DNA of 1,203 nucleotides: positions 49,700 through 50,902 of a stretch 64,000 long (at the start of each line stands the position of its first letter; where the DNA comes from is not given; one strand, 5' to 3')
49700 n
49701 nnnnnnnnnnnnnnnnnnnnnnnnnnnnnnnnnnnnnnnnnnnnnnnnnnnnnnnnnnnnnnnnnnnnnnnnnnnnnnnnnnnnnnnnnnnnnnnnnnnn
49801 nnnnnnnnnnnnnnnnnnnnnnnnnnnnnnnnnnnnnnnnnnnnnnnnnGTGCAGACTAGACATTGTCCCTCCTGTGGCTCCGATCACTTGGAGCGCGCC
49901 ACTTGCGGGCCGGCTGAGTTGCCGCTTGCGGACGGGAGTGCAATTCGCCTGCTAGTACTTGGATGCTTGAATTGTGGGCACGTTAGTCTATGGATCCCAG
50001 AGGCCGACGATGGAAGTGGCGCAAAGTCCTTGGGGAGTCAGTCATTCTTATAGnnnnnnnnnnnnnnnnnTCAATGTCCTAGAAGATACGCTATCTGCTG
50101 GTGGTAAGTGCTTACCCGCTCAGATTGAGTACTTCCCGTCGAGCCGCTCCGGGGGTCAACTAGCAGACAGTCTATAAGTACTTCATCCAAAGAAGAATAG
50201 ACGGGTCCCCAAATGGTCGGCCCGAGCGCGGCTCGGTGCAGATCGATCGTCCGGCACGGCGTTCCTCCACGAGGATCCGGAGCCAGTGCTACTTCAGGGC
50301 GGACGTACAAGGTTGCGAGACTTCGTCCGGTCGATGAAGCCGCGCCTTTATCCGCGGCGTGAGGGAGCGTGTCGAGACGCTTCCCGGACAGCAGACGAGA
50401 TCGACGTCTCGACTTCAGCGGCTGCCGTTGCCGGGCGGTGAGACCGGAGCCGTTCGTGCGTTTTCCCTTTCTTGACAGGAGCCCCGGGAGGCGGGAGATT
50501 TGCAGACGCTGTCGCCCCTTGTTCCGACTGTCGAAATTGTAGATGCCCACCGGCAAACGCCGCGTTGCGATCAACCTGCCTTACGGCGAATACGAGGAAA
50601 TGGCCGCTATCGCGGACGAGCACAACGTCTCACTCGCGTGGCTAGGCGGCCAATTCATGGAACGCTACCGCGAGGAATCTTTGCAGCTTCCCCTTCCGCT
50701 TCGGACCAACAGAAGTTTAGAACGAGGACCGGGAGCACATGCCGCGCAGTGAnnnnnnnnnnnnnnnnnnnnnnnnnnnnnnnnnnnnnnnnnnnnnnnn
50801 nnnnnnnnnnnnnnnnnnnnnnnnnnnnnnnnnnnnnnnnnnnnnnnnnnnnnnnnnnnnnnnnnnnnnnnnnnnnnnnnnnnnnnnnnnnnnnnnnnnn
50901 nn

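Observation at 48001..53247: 5.2-kb low-GC island inserted between an ABC exporter operon and the hut/clpP cluster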

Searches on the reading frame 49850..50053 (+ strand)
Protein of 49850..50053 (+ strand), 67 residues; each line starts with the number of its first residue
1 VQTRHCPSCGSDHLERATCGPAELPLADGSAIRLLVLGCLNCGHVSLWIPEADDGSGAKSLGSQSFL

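Call 3: search_protein_families(library=pfam, proteins=[window:49850-50053:+], max_evalue=0.01)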
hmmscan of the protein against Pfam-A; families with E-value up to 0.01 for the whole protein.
window:49850-50053:+ (67 aa): 3 families
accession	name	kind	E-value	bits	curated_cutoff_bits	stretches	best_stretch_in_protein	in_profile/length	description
PF09723.15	Zn_ribbon_8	-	0.0044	17.4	34.4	0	4-16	28-39/41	Zinc ribbon domain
PF08772.16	Zn_ribbon_NOB1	-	0.007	16.9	24.9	0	1-19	21-39/72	Nin one binding (NOB1) Zn-ribbon like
PF12172.15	zf-ChsH2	-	0.0091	16.2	23.2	0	4-14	26-36/37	ChsH2, rubredoxin-like zinc ribbon domain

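Call 19: search_protein_families(library=ncbifam, proteins=[window:49850-50053:+], max_evalue=0.01)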
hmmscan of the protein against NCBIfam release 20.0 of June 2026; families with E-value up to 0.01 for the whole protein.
window:49850-50053:+ (67 aa): 1 family
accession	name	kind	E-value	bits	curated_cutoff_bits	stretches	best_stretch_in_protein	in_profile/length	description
NF001669.0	PRK00432.1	equivalog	0.00044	20.1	54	1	3-20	26-47/58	30S ribosomal protein S27ae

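Call 20: search_protein_families(library=padloc, proteins=[window:49850-50053:+], max_evalue=0.01)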
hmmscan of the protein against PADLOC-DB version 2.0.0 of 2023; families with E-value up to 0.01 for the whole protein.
window:49850-50053:+ (67 aa): 0 families

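Call 82: search_protein_families(library=pfam, proteins=[window:49850-50053:+], max_evalue=10)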
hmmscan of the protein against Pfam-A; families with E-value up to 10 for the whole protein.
window:49850-50053:+ (67 aa): 16 families
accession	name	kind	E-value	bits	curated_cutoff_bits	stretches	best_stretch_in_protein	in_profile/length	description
PF09723.15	Zn_ribbon_8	-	0.0044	17.4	34.4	1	4-16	28-39/41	Zinc ribbon domain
PF08772.16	Zn_ribbon_NOB1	-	0.007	16.9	24.9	1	1-19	21-39/72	Nin one binding (NOB1) Zn-ribbon like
PF12172.15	zf-ChsH2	-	0.0091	16.2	23.2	2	4-14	26-36/37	ChsH2, rubredoxin-like zinc ribbon domain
PF08271.17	Zn_Ribbon_TF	-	0.057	13.4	29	1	6-16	3-13/43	TFIIB zinc-binding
PF14354.12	Lar_restr_allev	-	0.062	14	28.6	1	5-56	5-44/58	Restriction alleviation protein Lar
PF13248.11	Zn_ribbon_3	-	0.095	12.7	27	1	4-13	3-11/26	zinc-ribbon domain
PF13240.11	Zn_Ribbon_1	-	0.19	12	25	1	6-13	2-9/23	zinc-ribbon domain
PF09297.16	Zn_ribbon_NUD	-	0.28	11.4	24.8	1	4-13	22-31/32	NADH pyrophosphatase zinc ribbon domain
PF14803.11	Zn_ribbon_Nudix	-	0.43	11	25.6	0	4-14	1-10/34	Nudix N-terminal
PF19134.6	DUF5817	-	0.55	10.7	31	0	36-51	3-16/57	Domain of unknown function (DUF5817)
PF12647.12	RNHCP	-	0.64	10.5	24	1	2-47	22-77/90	RNHCP domain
PF24460.1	DUF7575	-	0.75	9.7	28.5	1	3-11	3-11/28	Domain of unknown function (DUF7575)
PF01096.23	Zn_ribbon_TFIIS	-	0.85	9.9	21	0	5-12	2-9/39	Transcription factor S-II (TFIIS)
PF21349.2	RUBY_RBDX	-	0.98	9.4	26.5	0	5-11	18-24/30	Rubrerythrin, rubredoxin-like domain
PF01599.25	Ribosomal_S27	-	1.8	8.9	22.3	1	3-20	17-39/44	Ribosomal protein S27a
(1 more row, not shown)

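Call 86: search_protein_representatives(protein=window:49850-50053:+)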
Query: 67 residues. Proteins with E-value up to 0.001 (for the whole library): 2; up to 1e-10: 0; up to 1e-30: 0. The best 2 are listed.
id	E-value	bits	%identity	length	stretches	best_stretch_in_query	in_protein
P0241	2.9e-07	46.5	33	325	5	4-42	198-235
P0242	1.0e-04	38.5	39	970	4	30-60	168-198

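Call 100: search_protein_families(library=phrogs, proteins=[window:49850-50053:+], max_evalue=0.001)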
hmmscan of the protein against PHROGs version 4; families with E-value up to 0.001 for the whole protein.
window:49850-50053:+ (67 aa): 0 families

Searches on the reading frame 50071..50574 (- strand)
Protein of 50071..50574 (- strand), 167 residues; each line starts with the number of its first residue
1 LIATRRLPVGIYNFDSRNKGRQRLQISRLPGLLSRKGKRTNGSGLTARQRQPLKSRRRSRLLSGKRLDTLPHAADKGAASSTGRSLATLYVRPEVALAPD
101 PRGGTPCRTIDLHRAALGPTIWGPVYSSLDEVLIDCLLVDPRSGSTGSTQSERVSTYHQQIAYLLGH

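Call 3: search_protein_families(library=pfam, proteins=[window:50071-50574:-], max_evalue=0.01)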
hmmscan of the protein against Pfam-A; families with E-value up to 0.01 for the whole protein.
window:50071-50574:- (167 aa): 0 families

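Call 100: search_protein_families(library=phrogs, proteins=[window:50071-50574:-], max_evalue=0.001)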
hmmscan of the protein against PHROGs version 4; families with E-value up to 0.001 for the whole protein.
window:50071-50574:- (167 aa): 0 families

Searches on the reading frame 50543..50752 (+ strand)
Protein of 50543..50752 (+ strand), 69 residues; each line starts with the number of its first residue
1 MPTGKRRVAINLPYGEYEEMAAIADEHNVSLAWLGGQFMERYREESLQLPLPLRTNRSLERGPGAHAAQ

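Call 3: search_protein_families(library=pfam, proteins=[window:50543-50752:+], max_evalue=0.01)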
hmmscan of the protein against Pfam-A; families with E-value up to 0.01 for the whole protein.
window:50543-50752:+ (69 aa): 0 families

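Call 19: search_protein_families(library=ncbifam, proteins=[window:50543-50752:+], max_evalue=0.01)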
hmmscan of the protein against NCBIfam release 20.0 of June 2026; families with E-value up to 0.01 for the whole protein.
window:50543-50752:+ (69 aa): 0 families

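Call 20: search_protein_families(library=padloc, proteins=[window:50543-50752:+], max_evalue=0.01)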
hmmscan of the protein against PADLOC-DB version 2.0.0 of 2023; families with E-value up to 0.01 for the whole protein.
window:50543-50752:+ (69 aa): 0 families

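Call 82: search_protein_families(library=pfam, proteins=[window:50543-50752:+], max_evalue=10)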
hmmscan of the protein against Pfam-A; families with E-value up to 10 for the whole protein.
window:50543-50752:+ (69 aa): 2 families
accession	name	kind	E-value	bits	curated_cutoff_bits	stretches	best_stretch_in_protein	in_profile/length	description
PF07878.17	RHH_5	-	0.03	14.5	26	1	7-41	3-37/43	CopG-like RHH_1 or ribbon-helix-helix domain, RHH_5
PF07022.19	Phage_CI_repr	-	0.12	13.2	22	1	17-34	40-57/65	Bacteriophage CI repressor helix-turn-helix domain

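Call 100: search_protein_families(library=phrogs, proteins=[window:50543-50752:+], max_evalue=0.001)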
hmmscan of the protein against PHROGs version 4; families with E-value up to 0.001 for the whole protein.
window:50543-50752:+ (69 aa): 0 families
